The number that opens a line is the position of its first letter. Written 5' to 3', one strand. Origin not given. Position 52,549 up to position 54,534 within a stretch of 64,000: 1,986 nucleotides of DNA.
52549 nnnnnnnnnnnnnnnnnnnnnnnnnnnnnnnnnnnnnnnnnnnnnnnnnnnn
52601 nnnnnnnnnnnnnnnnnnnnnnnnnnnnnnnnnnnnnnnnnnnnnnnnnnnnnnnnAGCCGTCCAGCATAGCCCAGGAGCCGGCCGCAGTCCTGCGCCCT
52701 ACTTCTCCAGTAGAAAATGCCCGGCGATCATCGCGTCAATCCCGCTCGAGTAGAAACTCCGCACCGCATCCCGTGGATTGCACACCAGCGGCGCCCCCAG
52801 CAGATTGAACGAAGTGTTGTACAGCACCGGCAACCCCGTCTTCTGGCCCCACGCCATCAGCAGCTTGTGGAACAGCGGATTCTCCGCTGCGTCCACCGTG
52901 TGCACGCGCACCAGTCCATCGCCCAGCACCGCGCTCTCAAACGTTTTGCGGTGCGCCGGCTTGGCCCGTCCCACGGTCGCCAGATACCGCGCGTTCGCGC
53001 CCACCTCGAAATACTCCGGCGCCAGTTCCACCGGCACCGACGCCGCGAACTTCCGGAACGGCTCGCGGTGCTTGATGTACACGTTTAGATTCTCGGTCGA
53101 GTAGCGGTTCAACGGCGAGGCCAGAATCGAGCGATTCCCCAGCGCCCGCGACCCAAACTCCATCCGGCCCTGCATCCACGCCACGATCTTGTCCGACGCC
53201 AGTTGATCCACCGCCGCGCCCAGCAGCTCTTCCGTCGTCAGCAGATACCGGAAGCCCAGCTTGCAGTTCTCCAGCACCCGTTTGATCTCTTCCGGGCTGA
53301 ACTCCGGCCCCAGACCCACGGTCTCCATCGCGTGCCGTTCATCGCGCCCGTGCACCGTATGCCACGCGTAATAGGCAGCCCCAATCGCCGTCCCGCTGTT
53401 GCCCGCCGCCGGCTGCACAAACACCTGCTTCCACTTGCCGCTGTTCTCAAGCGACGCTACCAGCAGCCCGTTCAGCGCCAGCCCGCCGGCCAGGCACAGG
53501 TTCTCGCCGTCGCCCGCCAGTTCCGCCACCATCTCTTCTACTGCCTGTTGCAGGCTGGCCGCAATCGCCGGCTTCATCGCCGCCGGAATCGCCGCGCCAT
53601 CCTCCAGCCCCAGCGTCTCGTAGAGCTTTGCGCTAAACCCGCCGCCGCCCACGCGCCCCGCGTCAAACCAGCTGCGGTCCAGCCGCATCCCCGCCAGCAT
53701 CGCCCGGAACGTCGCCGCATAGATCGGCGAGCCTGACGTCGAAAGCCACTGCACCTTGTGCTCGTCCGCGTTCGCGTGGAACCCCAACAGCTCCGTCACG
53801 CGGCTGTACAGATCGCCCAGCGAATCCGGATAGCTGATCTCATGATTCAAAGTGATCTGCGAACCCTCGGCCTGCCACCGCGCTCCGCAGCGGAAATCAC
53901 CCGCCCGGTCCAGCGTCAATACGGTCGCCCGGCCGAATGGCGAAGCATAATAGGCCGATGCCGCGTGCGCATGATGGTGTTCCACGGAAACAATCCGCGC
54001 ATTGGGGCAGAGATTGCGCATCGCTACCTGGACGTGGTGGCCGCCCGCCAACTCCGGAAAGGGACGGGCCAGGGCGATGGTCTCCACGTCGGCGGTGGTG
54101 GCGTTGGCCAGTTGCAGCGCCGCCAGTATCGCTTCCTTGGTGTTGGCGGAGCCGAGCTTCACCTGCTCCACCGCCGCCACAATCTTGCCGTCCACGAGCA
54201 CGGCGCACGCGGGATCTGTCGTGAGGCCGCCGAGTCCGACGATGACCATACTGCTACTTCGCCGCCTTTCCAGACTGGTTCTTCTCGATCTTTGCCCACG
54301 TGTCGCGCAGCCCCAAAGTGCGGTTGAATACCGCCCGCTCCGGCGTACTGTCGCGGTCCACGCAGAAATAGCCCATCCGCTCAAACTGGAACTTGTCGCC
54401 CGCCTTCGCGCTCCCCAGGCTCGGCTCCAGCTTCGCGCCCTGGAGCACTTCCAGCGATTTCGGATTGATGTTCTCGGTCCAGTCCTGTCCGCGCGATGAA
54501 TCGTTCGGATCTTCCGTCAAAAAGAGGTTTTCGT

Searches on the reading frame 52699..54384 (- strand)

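Call 72: search_protein_families(library=pfam, proteins=[window:52699-54384:-], max_evalue=0.00001)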
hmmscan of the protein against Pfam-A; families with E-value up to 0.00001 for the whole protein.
window:52699-54384:- (561 aa): 2 families
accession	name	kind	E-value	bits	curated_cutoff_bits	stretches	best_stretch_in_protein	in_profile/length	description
PF16861.10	Carbam_trans_C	-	1e-50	172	27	1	393-561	2-170/170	Carbamoyltransferase C-terminus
PF02543.21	Carbam_trans_N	-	5e-37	128.6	24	1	130-337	126-345/346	Carbamoyltransferase N-terminus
